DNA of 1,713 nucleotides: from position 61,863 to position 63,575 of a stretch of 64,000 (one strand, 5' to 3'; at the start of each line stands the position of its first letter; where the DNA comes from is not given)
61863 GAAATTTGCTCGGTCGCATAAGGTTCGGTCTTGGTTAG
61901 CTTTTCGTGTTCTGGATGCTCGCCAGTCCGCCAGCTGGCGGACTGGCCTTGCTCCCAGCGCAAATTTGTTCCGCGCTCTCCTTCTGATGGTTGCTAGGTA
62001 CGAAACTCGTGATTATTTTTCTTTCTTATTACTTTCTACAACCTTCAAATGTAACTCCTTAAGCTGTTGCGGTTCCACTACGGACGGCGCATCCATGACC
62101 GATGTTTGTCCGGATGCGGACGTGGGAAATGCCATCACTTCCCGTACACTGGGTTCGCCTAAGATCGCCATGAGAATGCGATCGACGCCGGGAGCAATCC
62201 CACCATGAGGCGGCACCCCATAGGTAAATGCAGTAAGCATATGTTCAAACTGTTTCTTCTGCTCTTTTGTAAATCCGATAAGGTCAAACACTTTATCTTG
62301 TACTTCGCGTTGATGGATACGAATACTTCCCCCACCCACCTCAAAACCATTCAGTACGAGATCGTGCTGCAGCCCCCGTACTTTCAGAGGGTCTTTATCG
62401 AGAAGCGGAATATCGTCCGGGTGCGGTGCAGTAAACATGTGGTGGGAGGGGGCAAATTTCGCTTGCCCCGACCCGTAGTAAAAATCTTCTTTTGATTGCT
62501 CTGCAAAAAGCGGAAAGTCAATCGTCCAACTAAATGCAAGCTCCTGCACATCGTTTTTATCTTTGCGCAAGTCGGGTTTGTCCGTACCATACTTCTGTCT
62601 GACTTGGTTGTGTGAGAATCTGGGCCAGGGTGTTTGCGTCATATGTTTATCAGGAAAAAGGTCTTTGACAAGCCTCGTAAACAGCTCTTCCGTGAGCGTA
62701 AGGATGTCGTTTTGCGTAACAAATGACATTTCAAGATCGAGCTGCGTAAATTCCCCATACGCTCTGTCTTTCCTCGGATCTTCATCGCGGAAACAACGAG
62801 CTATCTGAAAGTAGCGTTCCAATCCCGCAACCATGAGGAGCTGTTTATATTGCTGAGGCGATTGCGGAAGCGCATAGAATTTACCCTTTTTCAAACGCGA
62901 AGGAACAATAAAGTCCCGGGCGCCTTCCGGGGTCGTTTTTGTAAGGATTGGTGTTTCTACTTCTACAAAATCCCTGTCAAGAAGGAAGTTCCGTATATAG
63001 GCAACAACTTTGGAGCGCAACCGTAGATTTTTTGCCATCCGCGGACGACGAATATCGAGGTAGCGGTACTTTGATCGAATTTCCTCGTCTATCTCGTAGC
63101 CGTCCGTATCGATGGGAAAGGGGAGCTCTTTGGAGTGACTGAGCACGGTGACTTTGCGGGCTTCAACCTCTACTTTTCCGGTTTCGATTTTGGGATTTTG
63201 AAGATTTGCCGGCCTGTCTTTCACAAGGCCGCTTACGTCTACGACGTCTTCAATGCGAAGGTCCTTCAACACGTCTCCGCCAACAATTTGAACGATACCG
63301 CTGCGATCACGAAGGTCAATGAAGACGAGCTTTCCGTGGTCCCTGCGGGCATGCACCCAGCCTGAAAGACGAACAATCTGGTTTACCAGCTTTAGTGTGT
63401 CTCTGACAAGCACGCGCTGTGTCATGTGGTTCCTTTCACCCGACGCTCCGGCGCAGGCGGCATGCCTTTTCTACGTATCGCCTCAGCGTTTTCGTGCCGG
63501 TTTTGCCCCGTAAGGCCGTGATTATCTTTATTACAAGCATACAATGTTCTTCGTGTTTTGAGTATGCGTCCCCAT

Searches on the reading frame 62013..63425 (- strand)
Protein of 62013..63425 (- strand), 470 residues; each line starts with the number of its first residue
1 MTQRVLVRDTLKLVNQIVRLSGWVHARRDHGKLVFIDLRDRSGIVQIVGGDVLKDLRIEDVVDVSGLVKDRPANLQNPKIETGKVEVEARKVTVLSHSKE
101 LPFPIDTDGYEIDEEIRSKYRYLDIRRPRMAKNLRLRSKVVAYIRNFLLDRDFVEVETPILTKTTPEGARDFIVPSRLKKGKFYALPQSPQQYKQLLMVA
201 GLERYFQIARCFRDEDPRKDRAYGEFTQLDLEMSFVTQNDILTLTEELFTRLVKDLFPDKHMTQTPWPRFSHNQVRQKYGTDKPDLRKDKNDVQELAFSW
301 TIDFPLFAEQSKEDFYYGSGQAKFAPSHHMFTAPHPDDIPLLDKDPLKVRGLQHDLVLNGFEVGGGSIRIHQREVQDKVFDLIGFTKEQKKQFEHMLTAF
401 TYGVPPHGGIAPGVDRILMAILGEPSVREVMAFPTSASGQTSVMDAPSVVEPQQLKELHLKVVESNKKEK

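Call 15: list_cluster_members(proteins=[window:62013-63425:-, window:39371-39838:+, window:50437-52647:-, window:60766-61779:-])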
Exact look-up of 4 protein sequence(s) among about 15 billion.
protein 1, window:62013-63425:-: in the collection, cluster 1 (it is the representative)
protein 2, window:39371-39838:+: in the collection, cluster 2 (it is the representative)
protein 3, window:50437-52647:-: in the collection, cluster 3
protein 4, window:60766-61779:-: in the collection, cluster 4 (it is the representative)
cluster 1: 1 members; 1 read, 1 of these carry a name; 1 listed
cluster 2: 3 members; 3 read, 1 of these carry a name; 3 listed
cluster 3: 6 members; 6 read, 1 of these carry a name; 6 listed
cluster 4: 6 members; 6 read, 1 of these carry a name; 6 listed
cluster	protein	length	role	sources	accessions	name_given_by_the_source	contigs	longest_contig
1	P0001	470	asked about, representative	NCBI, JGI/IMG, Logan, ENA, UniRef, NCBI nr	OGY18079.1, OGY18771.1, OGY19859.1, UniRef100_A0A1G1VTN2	MAG: hypothetical protein A3F04_01365 [Candidatus Chisholmbacteria bacterium ... | Aspartate--tRNA(Asp/Asn) ligase n=1 Tax=Candidatus Chisholmbacteria bacterium ...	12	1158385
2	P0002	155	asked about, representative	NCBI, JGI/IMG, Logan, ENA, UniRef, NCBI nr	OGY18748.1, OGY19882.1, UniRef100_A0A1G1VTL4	MAG: hypothetical protein A2900_02135 [Candidatus Chisholmbacteria bacterium ... | Transcription elongation factor GreA n=1 Tax=Candidatus Chisholmbacteria bacterium ... | MAG: hypothetical protein A2786_04610 [Candidatus Chisholmbacteria bacterium ...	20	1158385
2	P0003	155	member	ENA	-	-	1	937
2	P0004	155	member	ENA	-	-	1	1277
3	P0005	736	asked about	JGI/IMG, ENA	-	-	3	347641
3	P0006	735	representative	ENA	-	-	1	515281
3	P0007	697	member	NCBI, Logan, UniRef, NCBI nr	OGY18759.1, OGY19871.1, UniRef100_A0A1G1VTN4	MAG: hypothetical protein A2900_02075 [Candidatus Chisholmbacteria bacterium ... | P-type ATPase A domain-containing protein n=1 Tax=Candidatus Chisholmbacteria bacterium ... | MAG: hypothetical protein A2786_04670 [Candidatus Chisholmbacteria bacterium ...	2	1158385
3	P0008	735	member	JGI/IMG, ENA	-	-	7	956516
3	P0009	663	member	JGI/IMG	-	-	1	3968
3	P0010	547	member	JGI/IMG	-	-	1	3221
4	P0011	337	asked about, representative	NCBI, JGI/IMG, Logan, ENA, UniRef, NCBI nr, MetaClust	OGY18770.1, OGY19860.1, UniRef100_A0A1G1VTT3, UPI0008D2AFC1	MAG: hypothetical protein A2900_02020 [Candidatus Chisholmbacteria bacterium ... | Peptidase S11 D-alanyl-D-alanine carboxypeptidase A N-terminal domain-containing protein ... | MAG: hypothetical protein A2786_04725 [Candidatus Chisholmbacteria bacterium ...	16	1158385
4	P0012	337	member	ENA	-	-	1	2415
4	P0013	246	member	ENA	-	-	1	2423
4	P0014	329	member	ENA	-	-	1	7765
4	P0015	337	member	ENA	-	-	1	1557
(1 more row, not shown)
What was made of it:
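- On STRR-type intergenic short tandem repeats: The host is Candidatus Chisholmbacteria (call 15).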
